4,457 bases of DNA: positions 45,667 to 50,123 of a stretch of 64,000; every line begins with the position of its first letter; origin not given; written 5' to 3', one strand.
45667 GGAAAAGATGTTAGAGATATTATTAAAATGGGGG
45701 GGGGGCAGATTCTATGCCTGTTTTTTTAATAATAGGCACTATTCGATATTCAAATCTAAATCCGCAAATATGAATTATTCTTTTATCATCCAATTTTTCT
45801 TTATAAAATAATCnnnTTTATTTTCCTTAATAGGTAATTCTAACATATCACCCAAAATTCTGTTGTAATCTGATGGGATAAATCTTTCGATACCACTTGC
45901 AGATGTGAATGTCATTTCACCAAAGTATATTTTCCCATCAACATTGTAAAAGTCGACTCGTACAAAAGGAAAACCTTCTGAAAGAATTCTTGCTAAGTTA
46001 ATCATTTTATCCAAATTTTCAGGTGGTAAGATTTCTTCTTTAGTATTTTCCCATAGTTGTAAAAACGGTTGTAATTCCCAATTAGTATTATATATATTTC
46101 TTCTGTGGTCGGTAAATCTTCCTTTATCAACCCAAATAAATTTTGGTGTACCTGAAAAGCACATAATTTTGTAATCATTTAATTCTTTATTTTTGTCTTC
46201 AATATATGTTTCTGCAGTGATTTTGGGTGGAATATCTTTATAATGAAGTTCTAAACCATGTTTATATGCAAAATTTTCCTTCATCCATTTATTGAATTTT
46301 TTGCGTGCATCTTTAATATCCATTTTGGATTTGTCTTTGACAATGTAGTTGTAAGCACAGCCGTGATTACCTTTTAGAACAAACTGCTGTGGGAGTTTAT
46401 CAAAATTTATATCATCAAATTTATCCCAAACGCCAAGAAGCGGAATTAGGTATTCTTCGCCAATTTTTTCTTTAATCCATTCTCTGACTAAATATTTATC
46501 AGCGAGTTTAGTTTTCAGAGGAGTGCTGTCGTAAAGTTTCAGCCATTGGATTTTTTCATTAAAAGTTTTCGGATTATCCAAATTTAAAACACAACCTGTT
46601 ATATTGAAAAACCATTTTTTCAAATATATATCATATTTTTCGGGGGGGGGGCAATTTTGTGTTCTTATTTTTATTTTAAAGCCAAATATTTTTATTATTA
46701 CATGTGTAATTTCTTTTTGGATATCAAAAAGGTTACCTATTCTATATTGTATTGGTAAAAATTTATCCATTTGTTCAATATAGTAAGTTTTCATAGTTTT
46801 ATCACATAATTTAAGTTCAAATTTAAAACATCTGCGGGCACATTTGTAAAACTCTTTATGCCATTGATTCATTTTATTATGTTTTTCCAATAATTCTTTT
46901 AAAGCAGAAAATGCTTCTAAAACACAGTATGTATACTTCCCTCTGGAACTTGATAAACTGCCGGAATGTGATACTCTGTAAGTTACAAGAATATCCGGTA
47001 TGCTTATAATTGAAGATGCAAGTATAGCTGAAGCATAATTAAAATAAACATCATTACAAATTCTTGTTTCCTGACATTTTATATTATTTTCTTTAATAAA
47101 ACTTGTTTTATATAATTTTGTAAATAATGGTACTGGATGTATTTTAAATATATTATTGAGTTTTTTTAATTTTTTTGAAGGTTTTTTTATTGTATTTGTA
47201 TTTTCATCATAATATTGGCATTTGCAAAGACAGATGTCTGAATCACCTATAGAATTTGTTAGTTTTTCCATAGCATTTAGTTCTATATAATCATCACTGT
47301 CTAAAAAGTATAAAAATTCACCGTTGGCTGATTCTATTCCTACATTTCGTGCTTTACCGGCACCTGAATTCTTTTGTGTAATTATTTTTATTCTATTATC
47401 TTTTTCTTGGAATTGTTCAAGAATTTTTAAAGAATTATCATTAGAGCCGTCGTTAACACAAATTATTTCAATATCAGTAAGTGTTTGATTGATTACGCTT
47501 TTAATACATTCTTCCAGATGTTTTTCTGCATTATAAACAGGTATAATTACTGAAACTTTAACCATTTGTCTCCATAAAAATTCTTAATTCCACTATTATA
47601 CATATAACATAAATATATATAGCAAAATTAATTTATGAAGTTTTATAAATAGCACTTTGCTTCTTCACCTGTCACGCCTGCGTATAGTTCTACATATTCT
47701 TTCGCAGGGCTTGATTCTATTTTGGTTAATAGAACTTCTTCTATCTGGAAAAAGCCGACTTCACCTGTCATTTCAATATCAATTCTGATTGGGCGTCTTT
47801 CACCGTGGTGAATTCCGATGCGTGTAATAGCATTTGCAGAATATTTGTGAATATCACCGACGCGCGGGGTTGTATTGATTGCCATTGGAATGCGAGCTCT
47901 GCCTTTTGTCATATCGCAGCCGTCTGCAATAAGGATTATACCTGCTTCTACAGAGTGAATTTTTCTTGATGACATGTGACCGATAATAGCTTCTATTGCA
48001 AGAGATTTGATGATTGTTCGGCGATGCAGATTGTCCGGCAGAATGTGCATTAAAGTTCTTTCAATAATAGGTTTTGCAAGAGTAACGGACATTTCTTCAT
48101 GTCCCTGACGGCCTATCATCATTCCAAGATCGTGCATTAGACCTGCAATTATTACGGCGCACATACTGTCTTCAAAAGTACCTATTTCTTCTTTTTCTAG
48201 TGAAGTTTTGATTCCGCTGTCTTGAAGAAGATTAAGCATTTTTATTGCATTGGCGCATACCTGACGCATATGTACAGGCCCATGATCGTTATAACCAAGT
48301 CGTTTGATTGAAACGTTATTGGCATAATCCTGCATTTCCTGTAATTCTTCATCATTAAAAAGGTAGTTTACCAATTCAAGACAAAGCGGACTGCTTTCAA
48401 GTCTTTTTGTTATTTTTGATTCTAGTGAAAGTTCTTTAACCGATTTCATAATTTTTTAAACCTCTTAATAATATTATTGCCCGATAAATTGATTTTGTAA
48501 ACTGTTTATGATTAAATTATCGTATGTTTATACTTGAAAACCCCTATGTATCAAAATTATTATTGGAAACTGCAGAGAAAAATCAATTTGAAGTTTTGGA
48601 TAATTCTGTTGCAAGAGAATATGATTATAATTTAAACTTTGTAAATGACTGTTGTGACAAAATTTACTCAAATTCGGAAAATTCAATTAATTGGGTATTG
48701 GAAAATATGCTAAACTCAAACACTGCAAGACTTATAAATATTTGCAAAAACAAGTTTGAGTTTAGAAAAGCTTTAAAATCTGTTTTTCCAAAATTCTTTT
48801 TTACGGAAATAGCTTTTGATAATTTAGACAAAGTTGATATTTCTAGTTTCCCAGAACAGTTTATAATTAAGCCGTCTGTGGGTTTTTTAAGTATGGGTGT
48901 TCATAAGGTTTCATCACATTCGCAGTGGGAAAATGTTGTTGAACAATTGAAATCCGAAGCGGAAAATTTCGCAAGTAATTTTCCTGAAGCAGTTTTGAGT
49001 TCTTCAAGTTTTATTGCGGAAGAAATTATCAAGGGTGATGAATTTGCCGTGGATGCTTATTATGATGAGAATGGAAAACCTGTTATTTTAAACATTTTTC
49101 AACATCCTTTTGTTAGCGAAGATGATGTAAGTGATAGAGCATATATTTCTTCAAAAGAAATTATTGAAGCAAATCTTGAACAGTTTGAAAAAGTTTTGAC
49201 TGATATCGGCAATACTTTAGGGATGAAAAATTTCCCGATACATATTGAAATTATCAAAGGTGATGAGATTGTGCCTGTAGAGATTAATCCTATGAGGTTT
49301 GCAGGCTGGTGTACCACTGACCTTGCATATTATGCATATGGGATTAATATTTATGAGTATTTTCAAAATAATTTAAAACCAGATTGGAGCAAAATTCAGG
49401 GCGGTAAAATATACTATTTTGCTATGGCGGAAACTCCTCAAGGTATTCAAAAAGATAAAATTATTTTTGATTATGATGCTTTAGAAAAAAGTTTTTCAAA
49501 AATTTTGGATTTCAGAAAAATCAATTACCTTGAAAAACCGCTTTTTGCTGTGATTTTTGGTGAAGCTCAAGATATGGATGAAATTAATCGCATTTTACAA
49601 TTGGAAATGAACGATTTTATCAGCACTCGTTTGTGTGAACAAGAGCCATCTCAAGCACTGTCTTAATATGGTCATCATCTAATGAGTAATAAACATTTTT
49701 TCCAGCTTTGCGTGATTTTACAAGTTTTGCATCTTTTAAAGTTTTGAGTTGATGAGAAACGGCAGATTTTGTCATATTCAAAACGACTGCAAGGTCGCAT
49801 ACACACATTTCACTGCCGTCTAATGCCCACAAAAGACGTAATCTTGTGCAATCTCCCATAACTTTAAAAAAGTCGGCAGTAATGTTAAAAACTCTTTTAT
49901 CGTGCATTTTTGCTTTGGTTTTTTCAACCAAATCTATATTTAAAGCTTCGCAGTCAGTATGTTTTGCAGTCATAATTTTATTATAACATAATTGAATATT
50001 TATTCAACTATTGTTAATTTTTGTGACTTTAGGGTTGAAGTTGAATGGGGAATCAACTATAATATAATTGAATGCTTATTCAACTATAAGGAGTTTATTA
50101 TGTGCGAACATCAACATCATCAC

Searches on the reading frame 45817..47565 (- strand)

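Call 4: search_protein_families(library=pfam, proteins=[window:45817-47565:-], max_evalue=0.01)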
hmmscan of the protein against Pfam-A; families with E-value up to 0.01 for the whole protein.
window:45817-47565:- (583 aa): 4 families
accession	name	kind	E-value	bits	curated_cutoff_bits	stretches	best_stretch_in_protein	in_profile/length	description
PF14305.11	ATPgrasp_TupA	-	1.2e-65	221.8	25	1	337-575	1-240/241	TupA-like ATPgrasp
PF00535.33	Glycos_transf_2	-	1.2e-36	126.7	23.3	1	5-137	1-132/168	Glycosyl transferase family 2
PF10111.15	Glyco_tranf_2_2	-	3e-15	56.9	27.3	1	5-129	1-137/276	Glycosyltransferase like family 2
PF13641.12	Glyco_tranf_2_3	-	3.6e-08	34.2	27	1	4-105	3-110/230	Glycosyltransferase like family 2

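Call 82: search_protein_families(library=ncbifam, proteins=[window:45817-47565:-], max_evalue=0.001)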
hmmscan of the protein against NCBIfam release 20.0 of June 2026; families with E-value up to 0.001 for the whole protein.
window:45817-47565:- (583 aa): 27 families (the best 25 are shown)
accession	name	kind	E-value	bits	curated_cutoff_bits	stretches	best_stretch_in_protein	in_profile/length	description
NF007482.0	PRK10073.1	equivalog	1e-33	116.7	423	1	3-134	7-142/334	glycosyltransferase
NF047683.1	TeichurnBiosyTuaG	equivalog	7.3e-26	91.3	400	1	3-116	7-121/252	teichuronic acid biosynthesis protein TuaG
TIGR03937.1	PgaC_IcaA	equivalog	5.8e-21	74.9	422.3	1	3-105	46-149/407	poly-beta-1,6-N-acetyl-D-glucosamine synthase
NF050050.1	ProtGlycPglI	equivalog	1.6e-20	73.7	500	1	1-243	1-247/306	GalNAc(5)-diNAcBac-PP-undecaprenol beta-1,3-glucosyltransferase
NF041875.1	EPS_EpsD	equivalog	4.6e-19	69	370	1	4-93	1-91/325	exopolysaccharide biosynthesis glycosyltransferase EpsD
TIGR03111.1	glyc2_xrt_Gpos1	hypoth_equivalog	8.8e-17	61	363.95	1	3-136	50-186/439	TIGR03111 family XrtG-associated glycosyltransferase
NF041394.1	GtaseAglG_Halo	equivalog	6.1e-16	58.6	440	1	3-110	2-111/304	glucosyl-dolichyl phosphate glucuronosyltransferase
TIGR04283.1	glyco_like_mftF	equivalog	1.3e-15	57.6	182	1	4-106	1-97/221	TIGR04283 family arsenosugar biosynthesis glycosyltransferase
NF053739.1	GlytfEpsEBac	equivalog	4.8e-15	55.2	450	1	3-102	2-103/265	glycosyltransferase EpsE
TIGR03965.1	mycofact_glyco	equivalog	3.2e-14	52.7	280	1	3-110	75-183/467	mycofactocin biosynthesis glycosyltransferase MftF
NF038302.1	EPS_HpsE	equivalog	8.6e-14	51.2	300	1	3-97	2-102/307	hormogonium polysaccharide biosynthesis glycosyltransferase HpsE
TIGR04242.1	nodulat_NodC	equivalog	1.2e-13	50.8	550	1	3-123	49-173/395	chitooligosaccharide synthase NodC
NF038299.1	EPS_HpsN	equivalog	4e-12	45.8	425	1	3-101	2-101/317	hormogonium polysaccharide biosynthesis glycosyltransferase HpsN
NF007986.1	PRK10714.1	equivalog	8.7e-11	41.4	529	1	3-92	7-101/316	undecaprenyl-phosphate 4-deoxy-4-formamido-L-arabinose transferase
NF047588.1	GlcsyltransPgfSStrep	equivalog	9.8e-11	41.4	500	1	3-91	2-95/308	glycosyltransferase PgfS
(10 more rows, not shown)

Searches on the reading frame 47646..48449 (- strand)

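Call 4: search_protein_families(library=pfam, proteins=[window:47646-48449:-], max_evalue=0.01)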
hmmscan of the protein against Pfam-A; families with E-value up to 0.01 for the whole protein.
window:47646-48449:- (268 aa): 1 family
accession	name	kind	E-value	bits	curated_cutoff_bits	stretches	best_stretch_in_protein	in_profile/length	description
PF01966.28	HD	-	0.00014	22.6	22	1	89-180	19-115/116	HD domain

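Call 82: search_protein_families(library=ncbifam, proteins=[window:47646-48449:-], max_evalue=0.001)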
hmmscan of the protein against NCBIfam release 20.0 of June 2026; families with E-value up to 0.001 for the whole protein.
window:47646-48449:- (268 aa): 0 families

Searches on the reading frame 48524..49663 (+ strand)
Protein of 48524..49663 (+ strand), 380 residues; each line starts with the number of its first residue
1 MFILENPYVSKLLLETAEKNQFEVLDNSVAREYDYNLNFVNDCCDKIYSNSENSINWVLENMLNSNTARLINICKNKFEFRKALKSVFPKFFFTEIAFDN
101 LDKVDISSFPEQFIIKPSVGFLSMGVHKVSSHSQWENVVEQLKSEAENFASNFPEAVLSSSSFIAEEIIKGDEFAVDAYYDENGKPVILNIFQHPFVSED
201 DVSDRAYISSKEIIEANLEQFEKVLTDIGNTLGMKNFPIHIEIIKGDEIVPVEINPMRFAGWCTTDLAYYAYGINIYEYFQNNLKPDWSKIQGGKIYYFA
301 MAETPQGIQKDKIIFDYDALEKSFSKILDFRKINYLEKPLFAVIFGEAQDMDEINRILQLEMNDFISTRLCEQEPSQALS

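Call 4: search_protein_families(library=pfam, proteins=[window:48524-49663:+], max_evalue=0.01)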
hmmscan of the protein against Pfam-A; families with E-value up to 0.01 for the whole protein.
window:48524-49663:+ (380 aa): 2 families
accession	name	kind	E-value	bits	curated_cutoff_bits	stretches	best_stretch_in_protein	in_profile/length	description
PF13535.11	ATP-grasp_4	-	1.1e-58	197.9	27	1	112-266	4-160/160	ATP-grasp domain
PF02655.19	ATP-grasp_3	-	0.00098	19.7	23.2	1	74-256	1-155/160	ATP-grasp domain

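Call 82: search_protein_families(library=ncbifam, proteins=[window:48524-49663:+], max_evalue=0.001)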
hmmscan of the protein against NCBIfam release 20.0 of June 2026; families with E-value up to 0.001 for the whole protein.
window:48524-49663:+ (380 aa): 6 families
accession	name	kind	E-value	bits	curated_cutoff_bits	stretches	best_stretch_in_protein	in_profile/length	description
NF002563.0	PRK02186.1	subfamily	5e-09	35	625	1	64-277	95-295/890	argininosuccinate lyase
NF009402.0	PRK12767.1-1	equivalog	9.4e-09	34.5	218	1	63-267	102-282/329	carbamoyl phosphate synthase-like protein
NF009405.0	PRK12767.1-4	equivalog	2.8e-08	33.1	390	1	68-261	104-268/320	carbamoyl phosphate synthase-like protein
NF005543.0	PRK07206.1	subfamily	2e-07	30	302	1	110-277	146-306/416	hypothetical protein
NF009404.0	PRK12767.1-3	equivalog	1.5e-05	24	316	1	68-259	103-284/344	carbamoyl phosphate synthase-like protein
NF009403.0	PRK12767.1-2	equivalog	0.00062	19.1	286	0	62-228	94-243/342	carbamoyl phosphate synthase-like protein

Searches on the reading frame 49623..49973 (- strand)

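Call 4: search_protein_families(library=pfam, proteins=[window:49623-49973:-], max_evalue=0.01)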
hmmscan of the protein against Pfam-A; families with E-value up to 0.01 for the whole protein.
window:49623-49973:- (117 aa): 5 families
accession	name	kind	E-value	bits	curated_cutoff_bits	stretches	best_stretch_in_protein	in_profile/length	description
PF01022.26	HTH_5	-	2.4e-14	53.4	22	1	43-87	3-47/47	Bacterial regulatory protein, arsR family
PF12840.13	HTH_20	-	7.4e-07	29.5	27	1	41-88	3-51/51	Helix-turn-helix domain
PF12802.13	MarR_2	-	5.6e-05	23.7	27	1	45-88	8-53/61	MarR family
PF25212.1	HVO_A0114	-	0.0013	18.9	27.6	1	28-94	9-75/84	HVO_A0114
PF13545.12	HTH_Crp_2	-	0.0062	16.9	27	1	60-89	27-56/70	Crp-like helix-turn-helix domain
